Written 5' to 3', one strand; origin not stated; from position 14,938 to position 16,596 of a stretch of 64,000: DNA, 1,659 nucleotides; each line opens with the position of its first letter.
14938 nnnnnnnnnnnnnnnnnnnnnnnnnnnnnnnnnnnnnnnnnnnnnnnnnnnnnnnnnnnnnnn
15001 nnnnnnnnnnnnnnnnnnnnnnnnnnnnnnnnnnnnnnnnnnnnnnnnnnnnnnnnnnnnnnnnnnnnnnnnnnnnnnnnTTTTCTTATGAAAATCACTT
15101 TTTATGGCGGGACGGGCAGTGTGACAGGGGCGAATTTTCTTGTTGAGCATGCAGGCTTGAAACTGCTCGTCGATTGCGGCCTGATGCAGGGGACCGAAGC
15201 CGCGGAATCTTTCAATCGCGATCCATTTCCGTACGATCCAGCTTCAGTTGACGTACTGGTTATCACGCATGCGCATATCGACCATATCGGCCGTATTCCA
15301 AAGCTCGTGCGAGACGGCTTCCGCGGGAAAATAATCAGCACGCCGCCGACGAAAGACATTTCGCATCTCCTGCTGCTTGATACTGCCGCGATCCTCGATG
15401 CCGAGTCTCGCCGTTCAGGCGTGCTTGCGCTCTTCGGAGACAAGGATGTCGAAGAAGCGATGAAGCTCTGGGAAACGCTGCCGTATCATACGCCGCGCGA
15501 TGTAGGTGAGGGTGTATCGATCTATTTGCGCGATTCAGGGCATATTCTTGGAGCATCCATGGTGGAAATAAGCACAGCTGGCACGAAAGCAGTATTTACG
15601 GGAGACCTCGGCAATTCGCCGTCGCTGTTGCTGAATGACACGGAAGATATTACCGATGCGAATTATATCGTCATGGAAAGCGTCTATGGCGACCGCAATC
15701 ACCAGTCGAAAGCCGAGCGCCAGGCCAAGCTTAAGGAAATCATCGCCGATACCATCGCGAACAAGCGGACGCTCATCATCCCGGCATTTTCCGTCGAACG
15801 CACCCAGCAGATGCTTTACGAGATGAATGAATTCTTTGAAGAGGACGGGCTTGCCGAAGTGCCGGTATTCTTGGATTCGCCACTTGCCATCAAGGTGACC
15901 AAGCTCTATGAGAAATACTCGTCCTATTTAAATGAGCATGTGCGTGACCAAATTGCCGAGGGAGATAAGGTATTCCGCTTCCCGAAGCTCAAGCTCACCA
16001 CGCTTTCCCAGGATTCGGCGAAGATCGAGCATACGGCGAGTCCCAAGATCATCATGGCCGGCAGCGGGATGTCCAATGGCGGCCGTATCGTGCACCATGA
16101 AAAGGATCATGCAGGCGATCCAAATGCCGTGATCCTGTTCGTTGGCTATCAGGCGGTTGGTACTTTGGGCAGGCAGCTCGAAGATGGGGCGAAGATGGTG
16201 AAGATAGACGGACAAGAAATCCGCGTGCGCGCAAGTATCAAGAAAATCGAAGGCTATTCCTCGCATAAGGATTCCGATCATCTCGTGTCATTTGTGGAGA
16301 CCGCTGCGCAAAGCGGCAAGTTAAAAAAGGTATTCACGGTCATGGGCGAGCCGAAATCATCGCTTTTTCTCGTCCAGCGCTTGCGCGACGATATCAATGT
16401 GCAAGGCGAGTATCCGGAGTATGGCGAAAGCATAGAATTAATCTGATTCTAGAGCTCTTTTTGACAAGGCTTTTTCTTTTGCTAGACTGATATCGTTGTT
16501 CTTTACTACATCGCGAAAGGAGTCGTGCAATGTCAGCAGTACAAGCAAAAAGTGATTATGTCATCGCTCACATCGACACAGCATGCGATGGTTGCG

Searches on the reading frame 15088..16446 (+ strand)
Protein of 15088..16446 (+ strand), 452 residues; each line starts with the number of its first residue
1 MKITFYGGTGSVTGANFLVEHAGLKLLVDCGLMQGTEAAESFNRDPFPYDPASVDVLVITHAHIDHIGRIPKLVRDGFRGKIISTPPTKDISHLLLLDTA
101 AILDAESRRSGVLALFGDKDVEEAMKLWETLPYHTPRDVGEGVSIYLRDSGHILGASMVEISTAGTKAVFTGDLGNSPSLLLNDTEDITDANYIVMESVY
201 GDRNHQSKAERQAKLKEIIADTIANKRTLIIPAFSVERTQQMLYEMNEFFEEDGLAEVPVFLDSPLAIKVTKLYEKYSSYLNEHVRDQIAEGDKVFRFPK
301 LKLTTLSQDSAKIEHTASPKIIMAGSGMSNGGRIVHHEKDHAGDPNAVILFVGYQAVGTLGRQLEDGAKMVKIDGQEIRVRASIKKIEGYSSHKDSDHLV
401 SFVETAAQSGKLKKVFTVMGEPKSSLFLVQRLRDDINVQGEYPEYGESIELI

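Call 10: search_protein_families(library=pfam, proteins=[window:15088-16446:+])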
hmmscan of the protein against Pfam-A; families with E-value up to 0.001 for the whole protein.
window:15088-16446:+ (452 aa): 5 families
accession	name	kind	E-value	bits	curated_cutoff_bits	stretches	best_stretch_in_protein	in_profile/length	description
PF10996.14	Beta-Casp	-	1.7e-34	119.3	27.7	1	239-364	1-120/120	Beta-Casp domain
PF00753.33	Lactamase_B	-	1.4e-11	45.1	22.7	1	17-185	9-161/196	Metallo-beta-lactamase superfamily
PF16661.11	Lactamase_B_6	-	9.7e-10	38.6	27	1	18-183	1-171/193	Metallo-beta-lactamase superfamily domain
PF07521.17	RMMBL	-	6.3e-07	29.7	21.6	1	377-435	1-55/63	Zn-dependent metallo-hydrolase RNA specificity domain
PF12706.13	Lactamase_B_2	-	6.4e-06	26.3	27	1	26-83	3-61/200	Beta-lactamase superfamily domain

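Call 12: find_homologous_proteins(query=window:15088-16446:+, max_evalue=1e-30)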
Query window:15088-16446:+ (452 aa): 8000 proteins with E <= 1e-30 among 8000 candidates; the best 120 are listed.
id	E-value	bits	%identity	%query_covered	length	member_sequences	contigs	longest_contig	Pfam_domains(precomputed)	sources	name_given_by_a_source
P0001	2.5e-297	1004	100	100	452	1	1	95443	PF12706.14,PF16661.12,PF23023.2,PF07521.18,PF10996.15,PF00753.34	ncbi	-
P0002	1.1e-223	761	73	100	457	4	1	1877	PF12706.14,PF16661.12,PF23023.2,PF07521.18,PF10996.15,PF00753.34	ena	-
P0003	1.9e-221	754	74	100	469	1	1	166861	PF12706.14,PF16661.12,PF23023.2,PF07521.18,PF10996.15,PF00753.34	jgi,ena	-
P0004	2.6e-221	753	74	100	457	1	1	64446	PF12706.14,PF16661.12,PF23023.2,PF07521.18,PF10996.15,PF00753.34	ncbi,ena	-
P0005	2.7e-221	753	72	100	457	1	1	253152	PF12706.14,PF16661.12,PF07521.18,PF10996.15,PF00753.34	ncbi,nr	ncbi:MAG: MBL fold metallo-hydrolase [Patescibacteria group bacterium]|nr:MBL fold metallo-hydrolase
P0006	3.5e-221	753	73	100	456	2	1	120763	PF12706.14,PF16661.12,PF23023.2,PF07521.18,PF10996.15,PF00753.34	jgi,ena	-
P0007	4.4e-217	739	72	100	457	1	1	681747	PF12706.14,PF16661.12,PF23023.2,PF07521.18,PF10996.15,PF00753.34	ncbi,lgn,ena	-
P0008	1.2e-214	731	70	100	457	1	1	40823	PF12706.14,PF16661.12,PF23023.2,PF07521.18,PF10996.15,PF00753.34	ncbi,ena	-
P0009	6.0e-214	729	70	100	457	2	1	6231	PF12706.14,PF16661.12,PF23023.2,PF07521.18,PF10996.15,PF00753.34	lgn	-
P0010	6.7e-214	729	70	100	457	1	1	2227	PF12706.14,PF16661.12,PF23023.2,PF07521.18,PF10996.15,PF00753.34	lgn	-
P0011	7.6e-214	729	69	100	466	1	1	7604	PF12706.14,PF16661.12,PF23023.2,PF07521.18,PF10996.15,PF00753.34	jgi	jgi:metallo-beta-lactamase family protein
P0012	9.8e-214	728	69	100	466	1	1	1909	PF12706.14,PF16661.12,PF23023.2,PF07521.18,PF10996.15,PF00753.34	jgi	jgi:metallo-beta-lactamase family protein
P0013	1.3e-213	728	71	100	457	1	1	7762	PF12706.14,PF16661.12,PF23023.2,PF07521.18,PF10996.15,PF00753.34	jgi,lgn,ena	-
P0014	4.9e-213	726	71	100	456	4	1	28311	PF16661.12,PF23023.2,PF07521.18,PF10996.15,PF00753.34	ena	-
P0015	6.5e-213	725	69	100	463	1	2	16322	PF12706.14,PF23023.2,PF07521.18,PF10996.15,PF00753.34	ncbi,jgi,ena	ncbi:MAG: MBL fold metallo-hydrolase [Candidatus Paceibacterota bacterium]|jgi:metallo-beta-lactamas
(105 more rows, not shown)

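Call 14: find_encoding_contigs(protein=P0003, flank=4000, max_places=3)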
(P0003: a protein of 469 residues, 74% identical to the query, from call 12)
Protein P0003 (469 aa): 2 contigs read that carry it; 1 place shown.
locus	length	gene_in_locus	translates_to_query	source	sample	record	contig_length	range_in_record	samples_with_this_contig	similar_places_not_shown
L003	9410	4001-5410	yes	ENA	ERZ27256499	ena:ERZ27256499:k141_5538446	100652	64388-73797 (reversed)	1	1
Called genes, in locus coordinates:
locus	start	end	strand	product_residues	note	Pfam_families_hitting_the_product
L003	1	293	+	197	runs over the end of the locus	PF02397:Bac_transf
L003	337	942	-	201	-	-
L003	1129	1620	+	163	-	PF00466:Ribosomal_L10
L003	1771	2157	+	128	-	PF16320:Ribosomal_L12_N, PF00542:Ribosomal_L12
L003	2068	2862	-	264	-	-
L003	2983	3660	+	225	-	PF05552:MS_channel_1st_1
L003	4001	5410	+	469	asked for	PF23023:Anti-Pycsar_Apyc1 (weak), PF00753:Lactamase_B, PF12706:Lactamase_B_2 (weak), PF16661:Lactamase_B_6, PF10996:Beta-Casp, PF07521:RMMBL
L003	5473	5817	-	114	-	PF00453:Ribosomal_L20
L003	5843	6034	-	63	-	PF01632:Ribosomal_L35p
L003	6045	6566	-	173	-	PF05198:IF3_N, PF00707:IF3_C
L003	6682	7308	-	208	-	PF01569:PAP2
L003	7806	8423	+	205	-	PF00578:AhpC-TSA, PF08534:Redoxin, PF02630:SCO1-SenC (weak), PF10417:1-cysPrx_C (weak)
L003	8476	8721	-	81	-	-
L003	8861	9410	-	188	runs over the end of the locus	PF01551:Peptidase_M23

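Call 15: find_encoding_contigs(protein=P0005, flank=4000, max_places=3)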
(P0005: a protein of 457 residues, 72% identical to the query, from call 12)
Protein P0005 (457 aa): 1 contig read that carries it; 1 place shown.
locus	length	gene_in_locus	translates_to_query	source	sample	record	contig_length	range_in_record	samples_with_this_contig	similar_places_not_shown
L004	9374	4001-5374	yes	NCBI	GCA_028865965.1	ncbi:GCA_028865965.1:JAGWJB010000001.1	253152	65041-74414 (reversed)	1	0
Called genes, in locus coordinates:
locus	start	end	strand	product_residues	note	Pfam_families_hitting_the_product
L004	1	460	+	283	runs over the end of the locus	PF00181:Ribosomal_L2_N, PF03947:Ribosomal_L2_C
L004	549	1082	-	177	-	-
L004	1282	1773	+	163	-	PF00466:Ribosomal_L10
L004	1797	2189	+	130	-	PF16320:Ribosomal_L12_N, PF00542:Ribosomal_L12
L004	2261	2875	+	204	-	-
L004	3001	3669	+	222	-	-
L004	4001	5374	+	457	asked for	PF00753:Lactamase_B, PF12706:Lactamase_B_2 (weak), PF16661:Lactamase_B_6, PF10996:Beta-Casp, PF07521:RMMBL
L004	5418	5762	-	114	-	PF00453:Ribosomal_L20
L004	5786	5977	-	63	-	PF01632:Ribosomal_L35p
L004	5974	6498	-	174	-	PF05198:IF3_N, PF00707:IF3_C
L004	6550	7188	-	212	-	PF01569:PAP2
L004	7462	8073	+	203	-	PF00578:AhpC-TSA, PF08534:Redoxin, PF10417:1-cysPrx_C (weak)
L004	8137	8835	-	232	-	PF01551:Peptidase_M23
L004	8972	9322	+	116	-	-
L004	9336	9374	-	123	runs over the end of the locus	PF13473:Cupredoxin_1, PF00127:Copper-bind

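Call 18: find_related_loci(query=A1, collection=genome_contigs, flank=3000)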
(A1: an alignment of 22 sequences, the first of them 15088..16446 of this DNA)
Query A1 (452 aa) in genome_contigs; peptide patterns used: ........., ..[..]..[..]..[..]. (x = any residue, [..] = any of these).
600 stretches matched a pattern (row limit reached: there are more); 595 encode a relative of the query (tblastn E <= 1e-3); the best 80 are kept; 80 distinct loci.
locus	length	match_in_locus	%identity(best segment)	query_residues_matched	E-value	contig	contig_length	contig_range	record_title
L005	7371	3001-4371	70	1-452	0e+0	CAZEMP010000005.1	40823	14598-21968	MAG TPA_asm: uncultured Candidatus Saccharibacteria bacterium isolate SRP178908_co1_101 genome assembly, contig: NODE_50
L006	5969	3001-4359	69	1-452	0e+0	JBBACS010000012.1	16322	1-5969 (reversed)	MAG: Candidatus Paceibacterota bacterium isolate SO_2017_LW1_54 NODE_2815_length_16322_cov_1.920902_LW64-88_2017, whole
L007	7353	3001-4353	66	1-451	0e+0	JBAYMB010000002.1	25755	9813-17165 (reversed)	MAG: Candidatus Paceibacterota bacterium isolate SO_2016_LW1_29 scaffold01647_LW64-88_2016, whole genome shotgun sequenc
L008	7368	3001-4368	65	1-451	0e+0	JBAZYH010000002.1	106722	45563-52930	MAG: Candidatus Paceibacterota bacterium isolate SO_2017_GW1_76 NODE_1268_length_106722_cov_1.963929_OW334_2017, whole g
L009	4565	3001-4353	64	1-451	0e+0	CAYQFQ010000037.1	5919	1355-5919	MAG TPA_asm: uncultured Candidatus Saccharibacteria bacterium isolate SRP272421_co3_37 genome assembly, contig: NODE_487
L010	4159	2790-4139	63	1-451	0e+0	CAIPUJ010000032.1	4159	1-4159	uncultured bacterium isolate Loclat_bin-14315 genome assembly, contig: bin-14315:032/117, whole genome shotgun sequence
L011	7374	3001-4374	62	2-451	0e+0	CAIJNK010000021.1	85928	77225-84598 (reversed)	uncultured bacterium isolate AlinenLipids_bin-6017 genome assembly, contig: bin-6017:21/22, whole genome shotgun sequenc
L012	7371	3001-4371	61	1-451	0e+0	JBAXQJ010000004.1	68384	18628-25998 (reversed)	MAG: bacterium isolate ELA554 MAG554_4, whole genome shotgun sequence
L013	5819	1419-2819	59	2-451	0e+0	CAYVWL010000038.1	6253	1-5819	MAG TPA_asm: uncultured Candidatus Saccharibacteria bacterium isolate SRP272421_co3_716 genome assembly, contig: NODE_44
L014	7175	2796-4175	59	1-451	0e+0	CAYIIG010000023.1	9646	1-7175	MAG TPA_asm: uncultured Candidatus Saccharibacteria bacterium isolate ERP119705_co20_252 genome assembly, contig: NODE_8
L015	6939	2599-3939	57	1-447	1e-177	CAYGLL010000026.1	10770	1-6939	MAG TPA_asm: uncultured Candidatus Saccharibacteria bacterium isolate ERP113451_co5_314 genome assembly, contig: NODE_36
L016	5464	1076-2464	55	1-451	2e-174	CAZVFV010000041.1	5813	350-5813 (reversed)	MAG TPA_asm: uncultured Candidatus Saccharibacteria bacterium isolate SRP128246_co1_407 genome assembly, contig: NODE_38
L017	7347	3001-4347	56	1-451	2e-169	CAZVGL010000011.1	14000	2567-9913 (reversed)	MAG TPA_asm: uncultured Candidatus Saccharibacteria bacterium isolate binchicken_co28_93 genome assembly, contig: NODE_2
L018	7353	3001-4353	55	1-451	1e-169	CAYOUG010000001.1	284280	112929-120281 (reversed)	MAG TPA_asm: uncultured Candidatus Saccharibacteria bacterium isolate SRP278252_co2_18 genome assembly, contig: NODE_23_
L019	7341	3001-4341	54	3-451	2e-167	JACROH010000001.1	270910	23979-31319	MAG: Candidatus Lloydbacteria bacterium isolate NC_groundwater_1956_Pr3_S-0.2um_47_5 scaffold_62052, whole genome shotgu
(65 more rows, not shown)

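Call 52: search_solved_structures(query=window:15088-16446:+, max_evalue=1e-20)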
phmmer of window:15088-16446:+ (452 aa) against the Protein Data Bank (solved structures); distinct sequences matched with E-value up to 1e-20: 26.
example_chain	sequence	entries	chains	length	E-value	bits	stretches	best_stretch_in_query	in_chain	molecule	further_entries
3ie2_A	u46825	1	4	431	3.1e-73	250.4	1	1-405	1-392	Ribonuclease TTHA0252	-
2dkf_A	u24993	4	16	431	4.8e-73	249.7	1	1-404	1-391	metallo-beta-lactamase superfamily protein | Ribonuclease TTHA0252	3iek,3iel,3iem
3idz_A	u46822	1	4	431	1.7e-72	247.9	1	1-404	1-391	Ribonuclease TTHA0252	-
3ie0_A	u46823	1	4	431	3.3e-72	247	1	1-404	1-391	Ribonuclease TTHA0252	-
3ie1_A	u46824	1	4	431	1.2e-71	245.2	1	1-404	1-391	Ribonuclease TTHA0252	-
3a4y_A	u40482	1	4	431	1.2e-71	245.1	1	1-404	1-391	Ribonuclease TTHA0252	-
8yhd_H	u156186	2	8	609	2e-65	224.6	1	3-444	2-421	a protein | Cas14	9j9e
8yhe_H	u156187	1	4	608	5.9e-65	223.1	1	3-444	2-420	protein structure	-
21bh_H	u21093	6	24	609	6.1e-63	216.4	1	3-444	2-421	a protein | Protein structure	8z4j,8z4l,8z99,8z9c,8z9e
9bct_J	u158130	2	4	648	1.4e-56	195.5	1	2-442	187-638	Transcription termination factor FttA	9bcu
3af5_A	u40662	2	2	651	1.6e-55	191.9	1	3-442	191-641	Putative uncharacterized protein PH1404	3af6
2xr1_A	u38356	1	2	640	8.8e-54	186.3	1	2-432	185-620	CLEAVAGE AND POLYADENYLATION SPECIFICITY FACTOR 100 KD SUBUNIT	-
2ycb_A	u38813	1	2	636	1.7e-49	172.1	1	3-433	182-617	CLEAVAGE AND POLYADENYLATION SPECIFICITY FACTOR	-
2i7t_A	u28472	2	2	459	9.6e-47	163.1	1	9-406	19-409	Cleavage and polyadenylation specificity factor 73 kDa subunit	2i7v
6m8q_A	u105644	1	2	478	1.1e-46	162.9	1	9-406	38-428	Cleavage and polyadenylation specificity factor subunit 3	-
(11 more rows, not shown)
